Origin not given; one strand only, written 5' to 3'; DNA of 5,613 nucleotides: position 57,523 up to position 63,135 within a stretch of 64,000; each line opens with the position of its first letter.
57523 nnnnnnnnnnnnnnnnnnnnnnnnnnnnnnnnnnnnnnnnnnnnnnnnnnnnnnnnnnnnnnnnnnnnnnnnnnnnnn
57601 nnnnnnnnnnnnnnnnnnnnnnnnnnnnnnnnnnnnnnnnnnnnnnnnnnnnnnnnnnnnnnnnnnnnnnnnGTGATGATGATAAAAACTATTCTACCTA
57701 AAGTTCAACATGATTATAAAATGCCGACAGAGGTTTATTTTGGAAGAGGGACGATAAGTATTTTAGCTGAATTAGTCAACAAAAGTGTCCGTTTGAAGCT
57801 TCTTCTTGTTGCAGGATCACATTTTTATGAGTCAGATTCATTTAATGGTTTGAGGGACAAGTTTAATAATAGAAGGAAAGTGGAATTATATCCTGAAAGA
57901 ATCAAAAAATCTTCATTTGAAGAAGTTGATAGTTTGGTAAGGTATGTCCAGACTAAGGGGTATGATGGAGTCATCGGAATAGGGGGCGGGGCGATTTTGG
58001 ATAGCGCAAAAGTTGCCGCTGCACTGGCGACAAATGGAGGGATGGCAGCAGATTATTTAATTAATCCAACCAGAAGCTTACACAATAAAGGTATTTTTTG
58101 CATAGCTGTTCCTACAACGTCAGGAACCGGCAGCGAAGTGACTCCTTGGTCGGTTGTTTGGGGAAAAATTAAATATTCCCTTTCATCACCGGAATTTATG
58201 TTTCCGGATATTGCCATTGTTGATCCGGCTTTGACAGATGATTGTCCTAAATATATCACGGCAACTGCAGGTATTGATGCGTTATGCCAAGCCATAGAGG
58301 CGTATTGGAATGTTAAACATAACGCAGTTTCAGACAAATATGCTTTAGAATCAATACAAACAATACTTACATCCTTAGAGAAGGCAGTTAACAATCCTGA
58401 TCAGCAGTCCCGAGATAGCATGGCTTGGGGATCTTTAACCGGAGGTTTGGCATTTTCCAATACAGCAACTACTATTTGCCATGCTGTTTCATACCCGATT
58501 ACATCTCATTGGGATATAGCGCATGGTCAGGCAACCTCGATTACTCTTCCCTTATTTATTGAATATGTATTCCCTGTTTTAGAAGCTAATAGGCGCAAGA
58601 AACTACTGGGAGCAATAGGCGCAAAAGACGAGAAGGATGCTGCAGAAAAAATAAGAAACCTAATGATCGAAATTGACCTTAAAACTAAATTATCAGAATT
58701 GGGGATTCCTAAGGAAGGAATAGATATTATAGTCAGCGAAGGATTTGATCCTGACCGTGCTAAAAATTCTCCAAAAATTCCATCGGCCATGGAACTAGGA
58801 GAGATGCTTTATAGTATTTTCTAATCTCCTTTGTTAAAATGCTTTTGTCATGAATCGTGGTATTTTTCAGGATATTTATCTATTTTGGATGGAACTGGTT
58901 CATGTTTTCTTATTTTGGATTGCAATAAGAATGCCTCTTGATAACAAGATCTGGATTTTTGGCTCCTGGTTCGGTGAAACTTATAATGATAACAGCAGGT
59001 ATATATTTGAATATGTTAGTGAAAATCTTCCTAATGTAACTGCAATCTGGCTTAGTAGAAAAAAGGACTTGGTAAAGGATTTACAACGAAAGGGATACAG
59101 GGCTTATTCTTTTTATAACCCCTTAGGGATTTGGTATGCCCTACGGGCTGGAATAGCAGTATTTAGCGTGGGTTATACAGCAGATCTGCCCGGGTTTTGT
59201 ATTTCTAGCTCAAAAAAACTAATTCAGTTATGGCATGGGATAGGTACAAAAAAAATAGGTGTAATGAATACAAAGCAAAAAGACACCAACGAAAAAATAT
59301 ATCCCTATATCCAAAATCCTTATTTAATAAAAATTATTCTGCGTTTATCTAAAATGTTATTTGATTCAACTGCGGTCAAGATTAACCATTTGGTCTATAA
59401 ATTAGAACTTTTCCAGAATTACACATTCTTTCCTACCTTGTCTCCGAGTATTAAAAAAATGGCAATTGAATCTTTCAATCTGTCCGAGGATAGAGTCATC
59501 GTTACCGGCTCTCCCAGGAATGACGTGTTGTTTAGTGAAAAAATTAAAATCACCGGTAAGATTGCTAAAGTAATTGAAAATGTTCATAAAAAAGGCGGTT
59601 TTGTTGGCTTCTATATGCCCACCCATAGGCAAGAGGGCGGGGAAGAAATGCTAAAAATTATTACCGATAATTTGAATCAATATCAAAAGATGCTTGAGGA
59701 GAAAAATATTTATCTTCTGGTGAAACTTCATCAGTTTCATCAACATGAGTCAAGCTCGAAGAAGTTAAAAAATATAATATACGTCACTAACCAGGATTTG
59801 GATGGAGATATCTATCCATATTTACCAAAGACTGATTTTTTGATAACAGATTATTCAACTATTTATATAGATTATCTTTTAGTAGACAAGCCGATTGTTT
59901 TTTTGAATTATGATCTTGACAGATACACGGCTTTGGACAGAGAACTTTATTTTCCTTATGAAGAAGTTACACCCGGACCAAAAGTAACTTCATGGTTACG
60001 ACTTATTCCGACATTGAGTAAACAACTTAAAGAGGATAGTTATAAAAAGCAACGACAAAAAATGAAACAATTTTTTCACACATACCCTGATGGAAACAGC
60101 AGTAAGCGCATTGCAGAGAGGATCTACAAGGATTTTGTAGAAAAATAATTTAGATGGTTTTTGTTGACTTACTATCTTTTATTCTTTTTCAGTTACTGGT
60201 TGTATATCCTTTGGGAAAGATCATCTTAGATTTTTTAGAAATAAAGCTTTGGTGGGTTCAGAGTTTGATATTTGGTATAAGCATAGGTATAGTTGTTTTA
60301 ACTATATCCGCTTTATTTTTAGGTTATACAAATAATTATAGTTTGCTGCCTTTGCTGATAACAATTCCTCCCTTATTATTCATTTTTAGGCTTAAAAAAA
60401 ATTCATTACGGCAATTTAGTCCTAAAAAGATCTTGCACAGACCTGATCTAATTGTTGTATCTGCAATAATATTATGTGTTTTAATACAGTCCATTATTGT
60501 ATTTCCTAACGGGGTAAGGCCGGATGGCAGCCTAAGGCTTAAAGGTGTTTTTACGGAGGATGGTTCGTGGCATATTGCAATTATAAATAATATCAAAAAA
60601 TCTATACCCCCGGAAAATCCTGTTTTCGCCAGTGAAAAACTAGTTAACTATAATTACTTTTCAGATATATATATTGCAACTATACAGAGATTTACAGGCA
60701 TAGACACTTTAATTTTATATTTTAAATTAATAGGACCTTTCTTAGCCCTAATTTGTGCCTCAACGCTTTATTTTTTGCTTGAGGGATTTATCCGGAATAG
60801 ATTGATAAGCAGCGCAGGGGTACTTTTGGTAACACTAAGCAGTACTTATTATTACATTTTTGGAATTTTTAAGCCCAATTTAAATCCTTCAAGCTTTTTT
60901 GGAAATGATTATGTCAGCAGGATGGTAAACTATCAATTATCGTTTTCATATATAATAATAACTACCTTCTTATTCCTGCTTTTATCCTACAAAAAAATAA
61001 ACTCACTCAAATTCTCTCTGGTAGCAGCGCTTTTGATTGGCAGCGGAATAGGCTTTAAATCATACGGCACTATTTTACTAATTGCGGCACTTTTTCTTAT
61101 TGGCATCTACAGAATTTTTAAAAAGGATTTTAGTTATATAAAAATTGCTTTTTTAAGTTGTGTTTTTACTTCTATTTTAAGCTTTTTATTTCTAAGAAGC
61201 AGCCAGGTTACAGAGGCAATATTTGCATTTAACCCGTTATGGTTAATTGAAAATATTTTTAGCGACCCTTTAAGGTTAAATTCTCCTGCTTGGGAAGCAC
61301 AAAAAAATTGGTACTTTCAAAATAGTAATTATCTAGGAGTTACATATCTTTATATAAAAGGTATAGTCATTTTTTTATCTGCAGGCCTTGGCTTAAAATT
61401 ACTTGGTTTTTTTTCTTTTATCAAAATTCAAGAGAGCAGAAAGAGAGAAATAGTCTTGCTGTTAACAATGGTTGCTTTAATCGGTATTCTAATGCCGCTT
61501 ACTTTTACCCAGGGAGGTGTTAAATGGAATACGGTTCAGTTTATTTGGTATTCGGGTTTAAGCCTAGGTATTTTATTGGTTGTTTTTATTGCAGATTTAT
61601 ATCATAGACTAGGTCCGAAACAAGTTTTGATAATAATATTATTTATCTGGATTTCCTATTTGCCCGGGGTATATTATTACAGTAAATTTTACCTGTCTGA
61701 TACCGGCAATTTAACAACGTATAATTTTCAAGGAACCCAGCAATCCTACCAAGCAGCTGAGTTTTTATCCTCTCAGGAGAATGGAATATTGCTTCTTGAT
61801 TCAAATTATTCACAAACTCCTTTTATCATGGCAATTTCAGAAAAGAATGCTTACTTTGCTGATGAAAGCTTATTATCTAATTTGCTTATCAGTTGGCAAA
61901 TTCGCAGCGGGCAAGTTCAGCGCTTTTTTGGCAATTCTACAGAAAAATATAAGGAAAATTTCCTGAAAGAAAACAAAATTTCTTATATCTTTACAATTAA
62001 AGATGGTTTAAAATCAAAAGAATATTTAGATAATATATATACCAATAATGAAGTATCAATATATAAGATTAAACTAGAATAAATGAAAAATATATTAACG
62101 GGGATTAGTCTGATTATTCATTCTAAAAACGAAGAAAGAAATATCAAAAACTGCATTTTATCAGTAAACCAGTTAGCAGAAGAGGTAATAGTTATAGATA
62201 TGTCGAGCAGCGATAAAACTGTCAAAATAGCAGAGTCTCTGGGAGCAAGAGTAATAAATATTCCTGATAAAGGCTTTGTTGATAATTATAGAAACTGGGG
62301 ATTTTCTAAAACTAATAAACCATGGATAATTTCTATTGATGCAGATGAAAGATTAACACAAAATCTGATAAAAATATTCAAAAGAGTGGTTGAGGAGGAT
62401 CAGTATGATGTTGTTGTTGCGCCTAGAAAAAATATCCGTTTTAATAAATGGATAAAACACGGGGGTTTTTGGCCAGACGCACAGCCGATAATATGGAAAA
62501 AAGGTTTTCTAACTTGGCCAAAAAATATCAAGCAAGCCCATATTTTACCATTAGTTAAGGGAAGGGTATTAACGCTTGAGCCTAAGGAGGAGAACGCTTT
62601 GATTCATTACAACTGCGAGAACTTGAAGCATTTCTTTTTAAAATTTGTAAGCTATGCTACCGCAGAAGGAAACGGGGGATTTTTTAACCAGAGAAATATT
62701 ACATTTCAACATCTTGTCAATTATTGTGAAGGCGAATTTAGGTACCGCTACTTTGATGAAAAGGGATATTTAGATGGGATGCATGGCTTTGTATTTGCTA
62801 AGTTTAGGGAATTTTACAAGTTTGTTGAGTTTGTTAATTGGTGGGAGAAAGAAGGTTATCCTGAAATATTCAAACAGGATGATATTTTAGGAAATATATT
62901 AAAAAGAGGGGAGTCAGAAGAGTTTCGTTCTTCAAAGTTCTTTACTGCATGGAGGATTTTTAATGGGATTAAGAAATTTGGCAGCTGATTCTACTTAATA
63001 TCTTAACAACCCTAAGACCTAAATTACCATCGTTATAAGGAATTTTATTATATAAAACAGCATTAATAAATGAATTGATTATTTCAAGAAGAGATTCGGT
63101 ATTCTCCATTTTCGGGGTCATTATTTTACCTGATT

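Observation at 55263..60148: Predicted CMP-2-hydroxyethylphosphonate (phosphonate) glycan-decoration cassette: Fom1-like CyTase-PEP mutase fusion + Ppd + Fe-ADH + TagF-like transferase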

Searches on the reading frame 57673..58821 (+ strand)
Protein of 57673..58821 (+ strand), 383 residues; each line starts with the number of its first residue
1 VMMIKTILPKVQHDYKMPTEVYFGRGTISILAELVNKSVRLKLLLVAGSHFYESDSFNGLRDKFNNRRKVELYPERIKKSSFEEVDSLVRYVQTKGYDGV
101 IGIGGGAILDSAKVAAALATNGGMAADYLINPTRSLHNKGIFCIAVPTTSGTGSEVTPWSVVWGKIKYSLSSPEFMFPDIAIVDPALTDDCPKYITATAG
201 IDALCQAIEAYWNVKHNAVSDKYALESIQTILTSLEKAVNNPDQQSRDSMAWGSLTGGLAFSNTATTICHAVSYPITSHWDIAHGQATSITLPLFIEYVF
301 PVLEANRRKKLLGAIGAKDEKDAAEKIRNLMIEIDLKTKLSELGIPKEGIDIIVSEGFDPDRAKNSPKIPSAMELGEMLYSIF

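Call 3: search_protein_families(library=pfam, proteins=[window:57673-58821:+], max_evalue=0.01)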
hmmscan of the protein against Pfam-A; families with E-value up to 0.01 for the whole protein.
window:57673-58821:+ (383 aa): 3 families
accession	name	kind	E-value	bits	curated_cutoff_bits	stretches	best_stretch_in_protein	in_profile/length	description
PF25137.1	ADH_Fe_C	-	2.2e-38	132.3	27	1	196-374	1-185/194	Fe-containing alcohol dehydrogenase family, C-terminal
PF00465.25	Fe-ADH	-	3.5e-36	124.7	31.3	1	18-185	1-168/168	Iron-containing alcohol dehydrogenase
PF13685.12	Fe-ADH_2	-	3.1e-09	37.4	28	1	23-119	2-97/149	Iron-containing alcohol dehydrogenase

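Call 4: search_protein_families(library=ncbifam, proteins=[window:57673-58821:+], max_evalue=0.01)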
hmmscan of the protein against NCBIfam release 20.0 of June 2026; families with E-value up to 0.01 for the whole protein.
window:57673-58821:+ (383 aa): 18 families
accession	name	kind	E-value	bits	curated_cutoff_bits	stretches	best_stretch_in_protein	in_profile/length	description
TIGR03405.1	Phn_Fe-ADH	equivalog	2.7e-64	217.2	423.7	1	91-365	74-351/355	iron-containing alcohol dehydrogenase PsrA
NF010378.0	PRK13805.1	equivalog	9.5e-52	175.9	951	1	15-344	459-821/872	bifunctional acetaldehyde-CoA/alcohol dehydrogenase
TIGR02638.1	lactal_redase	equivalog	1.7e-50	171.9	523.15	1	18-374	7-374/379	lactaldehyde reductase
NF058672.1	4HyButDHCUPNE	equivalog_domain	2.4e-48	165.2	500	1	19-380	8-375/378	4-hydroxybutyrate dehydrogenase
NF007911.0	PRK10624.1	equivalog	1.7e-47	162.2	537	1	21-359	11-358/382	lactaldehyde reductase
NF041833.1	Fe_ADH_ErcA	equivalog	3.7e-47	161.3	550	1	19-358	9-357/382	alcohol dehydrogenase-like regulatory protein ErcA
NF053866.1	CholDhdGbsBBac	equivalog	2.3e-44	151.6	550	1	12-366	9-375/392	choline dehydrogenase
NF011998.0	PRK15454.1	equivalog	1.1e-42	146.2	556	1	16-345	25-357/395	ethanolamine utilization ethanol dehydrogenase EutG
NF050025.1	SulfAcetaldRedSarD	equivalog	5.6e-39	134.1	700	1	79-380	70-382/385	sulfoacetaldehyde reductase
NF007363.0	PRK09860.1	equivalog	1.2e-31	110.2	581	1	82-354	74-354/383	L-threonine dehydrogenase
TIGR04266.1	NDMA_methanol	equivalog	1.2e-23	83.7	625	1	91-346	89-348/420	NDMA-dependent methanol dehydrogenase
NF011717.0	PRK15138.1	equivalog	1.6e-17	63.7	645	1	15-354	6-357/387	alcohol dehydrogenase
NF041822.1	daptide_DH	equivalog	2e-17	63.1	300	1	78-246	38-211/363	daptide-type RiPP biosynthesis dehydogenase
NF002022.0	PRK00843.1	equivalog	1.9e-10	40.2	413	1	13-117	6-108/350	NAD(P)-dependent glycerol-1-phosphate dehydrogenase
NF006941.0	PRK09423.1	subfamily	5.5e-09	35.3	336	1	17-120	7-108/367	glycerol dehydrogenase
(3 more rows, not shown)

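Call 37: search_solved_structures(query=window:57673-58821:+, max_evalue=1e-20, show_alignments=2)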
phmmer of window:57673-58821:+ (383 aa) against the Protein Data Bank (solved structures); distinct sequences matched with E-value up to 1e-20: 29.
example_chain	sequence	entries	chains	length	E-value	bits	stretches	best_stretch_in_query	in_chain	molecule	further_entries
6jko_A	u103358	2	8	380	2.9e-44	154.9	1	13-369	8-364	Methanol dehydrogenase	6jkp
1o2d_A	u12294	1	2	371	6e-39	137.4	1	14-299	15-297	Alcohol dehydrogenase, iron-containing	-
1vhd_A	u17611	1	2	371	7.6e-39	137.1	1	14-299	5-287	alcohol dehydrogenase, iron-containing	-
1vlj_A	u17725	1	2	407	8.9e-36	127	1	16-355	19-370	NADH-dependent butanol dehydrogenase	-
8zwd_B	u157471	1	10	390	7e-34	120.7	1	17-379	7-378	NAD(P)-dependent methanol dehydrogenase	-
9ldl_C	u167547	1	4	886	5.7e-33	117.7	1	15-355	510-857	Aldehyde dehydrogenase family protein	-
3owo_A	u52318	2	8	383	5.7e-33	117.7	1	91-383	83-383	Alcohol dehydrogenase 2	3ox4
4fr2_A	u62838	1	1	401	5.1e-32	114.6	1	13-366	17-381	1,3-propanediol dehydrogenase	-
8zrl_A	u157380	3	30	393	7.9e-32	114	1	12-375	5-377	NAD-dependent methanol dehydrogenase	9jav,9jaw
3zdr_A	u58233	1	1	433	5.3e-30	108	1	15-298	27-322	ALCOHOL DEHYDROGENASE DOMAIN OF THE BIFUNCTIONAL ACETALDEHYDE DEHYDROGENASE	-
13he_A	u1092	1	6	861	1.5e-29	106.5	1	4-298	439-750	Aldehyde-alcohol dehydrogenase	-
8uhw_A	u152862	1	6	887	1.7e-29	106.3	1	4-298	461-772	Aldehyde-alcohol dehydrogenase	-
5br4_A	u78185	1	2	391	1.8e-29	106.2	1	21-354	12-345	Lactaldehyde reductase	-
9knp_A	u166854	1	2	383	2.3e-29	105.9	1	18-343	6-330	375aa long hypothetical alchol dehydrogenase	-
7qlq_AAA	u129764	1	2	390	1.8e-28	102.9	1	21-354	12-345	Lactaldehyde reductase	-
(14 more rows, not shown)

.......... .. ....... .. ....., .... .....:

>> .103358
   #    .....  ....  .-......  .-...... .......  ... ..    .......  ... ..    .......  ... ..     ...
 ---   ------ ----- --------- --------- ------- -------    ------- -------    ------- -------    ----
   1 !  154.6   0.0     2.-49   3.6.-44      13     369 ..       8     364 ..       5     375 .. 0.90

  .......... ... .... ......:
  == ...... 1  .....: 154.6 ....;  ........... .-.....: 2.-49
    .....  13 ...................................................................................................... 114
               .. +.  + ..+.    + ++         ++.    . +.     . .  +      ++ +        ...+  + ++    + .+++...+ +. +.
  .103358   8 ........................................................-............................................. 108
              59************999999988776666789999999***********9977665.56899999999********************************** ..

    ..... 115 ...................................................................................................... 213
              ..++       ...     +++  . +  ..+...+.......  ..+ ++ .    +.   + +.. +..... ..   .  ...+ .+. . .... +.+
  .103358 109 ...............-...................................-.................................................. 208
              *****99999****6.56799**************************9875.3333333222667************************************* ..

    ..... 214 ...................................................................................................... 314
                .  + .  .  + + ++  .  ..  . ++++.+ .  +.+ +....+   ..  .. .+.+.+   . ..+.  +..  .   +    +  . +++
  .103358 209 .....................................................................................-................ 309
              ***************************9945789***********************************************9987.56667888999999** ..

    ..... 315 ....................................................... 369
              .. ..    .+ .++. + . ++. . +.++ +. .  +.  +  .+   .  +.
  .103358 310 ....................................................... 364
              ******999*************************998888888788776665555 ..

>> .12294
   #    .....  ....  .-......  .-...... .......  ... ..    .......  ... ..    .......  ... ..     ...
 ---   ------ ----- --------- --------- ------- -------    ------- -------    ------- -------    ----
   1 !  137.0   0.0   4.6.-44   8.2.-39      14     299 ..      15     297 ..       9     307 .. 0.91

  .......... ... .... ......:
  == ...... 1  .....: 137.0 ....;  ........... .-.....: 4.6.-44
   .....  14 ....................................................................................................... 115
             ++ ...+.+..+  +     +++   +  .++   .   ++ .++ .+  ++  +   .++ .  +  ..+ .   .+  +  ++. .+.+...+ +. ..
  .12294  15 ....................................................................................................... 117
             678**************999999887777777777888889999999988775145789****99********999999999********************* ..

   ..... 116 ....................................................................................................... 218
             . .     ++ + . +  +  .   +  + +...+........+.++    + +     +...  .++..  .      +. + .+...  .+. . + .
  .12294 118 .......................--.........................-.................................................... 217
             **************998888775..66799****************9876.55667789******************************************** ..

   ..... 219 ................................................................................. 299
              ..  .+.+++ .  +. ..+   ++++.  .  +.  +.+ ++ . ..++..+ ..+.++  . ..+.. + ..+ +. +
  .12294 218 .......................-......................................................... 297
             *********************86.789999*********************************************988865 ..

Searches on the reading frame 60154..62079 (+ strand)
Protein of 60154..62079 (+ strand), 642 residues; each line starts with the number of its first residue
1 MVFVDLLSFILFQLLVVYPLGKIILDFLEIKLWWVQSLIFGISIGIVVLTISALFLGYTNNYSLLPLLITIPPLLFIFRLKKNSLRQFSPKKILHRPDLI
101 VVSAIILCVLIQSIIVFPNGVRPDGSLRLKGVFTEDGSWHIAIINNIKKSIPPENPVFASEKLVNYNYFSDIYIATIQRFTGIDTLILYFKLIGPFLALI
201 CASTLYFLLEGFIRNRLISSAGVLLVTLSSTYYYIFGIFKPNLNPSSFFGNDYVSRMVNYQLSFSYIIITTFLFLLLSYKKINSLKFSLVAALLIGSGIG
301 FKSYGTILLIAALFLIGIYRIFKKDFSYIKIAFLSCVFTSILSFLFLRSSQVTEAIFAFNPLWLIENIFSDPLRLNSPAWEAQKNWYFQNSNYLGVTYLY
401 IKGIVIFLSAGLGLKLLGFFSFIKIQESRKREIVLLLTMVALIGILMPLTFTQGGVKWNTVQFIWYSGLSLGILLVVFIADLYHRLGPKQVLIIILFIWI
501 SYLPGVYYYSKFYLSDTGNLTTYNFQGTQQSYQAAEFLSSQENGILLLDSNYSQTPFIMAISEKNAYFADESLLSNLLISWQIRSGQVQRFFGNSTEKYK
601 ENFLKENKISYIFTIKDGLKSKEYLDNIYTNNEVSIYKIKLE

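Call 3: search_protein_families(library=pfam, proteins=[window:60154-62079:+], max_evalue=0.01)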
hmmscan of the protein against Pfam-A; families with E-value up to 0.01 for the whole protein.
window:60154-62079:+ (642 aa): 0 families

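Call 4: search_protein_families(library=ncbifam, proteins=[window:60154-62079:+], max_evalue=0.01)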
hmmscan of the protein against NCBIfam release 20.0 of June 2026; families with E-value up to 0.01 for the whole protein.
window:60154-62079:+ (642 aa): 0 families

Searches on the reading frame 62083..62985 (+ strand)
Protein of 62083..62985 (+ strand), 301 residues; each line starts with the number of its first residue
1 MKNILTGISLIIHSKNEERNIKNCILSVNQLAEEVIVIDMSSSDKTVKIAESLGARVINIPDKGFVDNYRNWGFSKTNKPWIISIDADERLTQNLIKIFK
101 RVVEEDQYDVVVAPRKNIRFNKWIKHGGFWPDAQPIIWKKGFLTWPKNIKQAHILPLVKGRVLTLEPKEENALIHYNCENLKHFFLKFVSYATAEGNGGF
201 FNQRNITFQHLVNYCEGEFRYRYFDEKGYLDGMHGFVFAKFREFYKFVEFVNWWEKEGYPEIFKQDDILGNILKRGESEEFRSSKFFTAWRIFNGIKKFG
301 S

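Call 3: search_protein_families(library=pfam, proteins=[window:62083-62985:+], max_evalue=0.01)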
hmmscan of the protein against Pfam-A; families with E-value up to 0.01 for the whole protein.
window:62083-62985:+ (301 aa): 2 families
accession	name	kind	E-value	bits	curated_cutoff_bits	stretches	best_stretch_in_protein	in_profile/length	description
PF00535.33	Glycos_transf_2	-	1.1e-17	64.9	23.3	1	9-126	1-126/168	Glycosyl transferase family 2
PF10111.15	Glyco_tranf_2_2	-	0.0046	16.9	27.3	1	9-94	1-97/276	Glycosyltransferase like family 2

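Call 4: search_protein_families(library=ncbifam, proteins=[window:62083-62985:+], max_evalue=0.01)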
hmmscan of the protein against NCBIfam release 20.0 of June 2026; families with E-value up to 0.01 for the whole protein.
window:62083-62985:+ (301 aa): 10 families
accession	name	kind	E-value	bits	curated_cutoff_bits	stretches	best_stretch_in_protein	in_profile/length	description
TIGR04283.1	glyco_like_mftF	equivalog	4.1e-11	42.9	182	1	8-110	1-104/221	TIGR04283 family arsenosugar biosynthesis glycosyltransferase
TIGR04195.1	S_glycosyl_SunS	equivalog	1.3e-08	34.2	350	1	11-114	62-169/421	SunS family peptide S-glycosyltransferase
TIGR04182.1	glyco_TIGR04182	equivalog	7.5e-08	32.1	325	1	9-92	3-86/293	S-layer glycoprotein N-glycosyltransferase AglJ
NF041391.1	DPhHxTase_Halo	equivalog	1.3e-07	30.8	375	1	15-113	4-102/213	dolichyl-phosphate hexose transferase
NF045692.1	OglycostaseCruG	equivalog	1.8e-07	30.5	600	1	3-112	38-161/386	2'-O-glycosyltransferase CruG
NF010496.0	PRK13915.1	equivalog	1.9e-07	30.5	262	1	7-59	32-90/307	glucosyl-3-phosphoglycerate synthase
NF007482.0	PRK10073.1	equivalog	5.4e-05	22.4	423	1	1-112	1-119/334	glycosyltransferase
NF058614.1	PPMAGASynPpgS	equivalog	0.0002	20.8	370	1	10-115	4-113/226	polyprenyl-phospho-N-acetylgalactosaminyl synthase PpgS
TIGR03937.1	PgaC_IcaA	equivalog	0.00036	19.6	422.3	1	6-106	45-154/407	poly-beta-1,6-N-acetyl-D-glucosamine synthase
TIGR03965.1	mycofact_glyco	equivalog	0.005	15.8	280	1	7-88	75-164/467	mycofactocin biosynthesis glycosyltransferase MftF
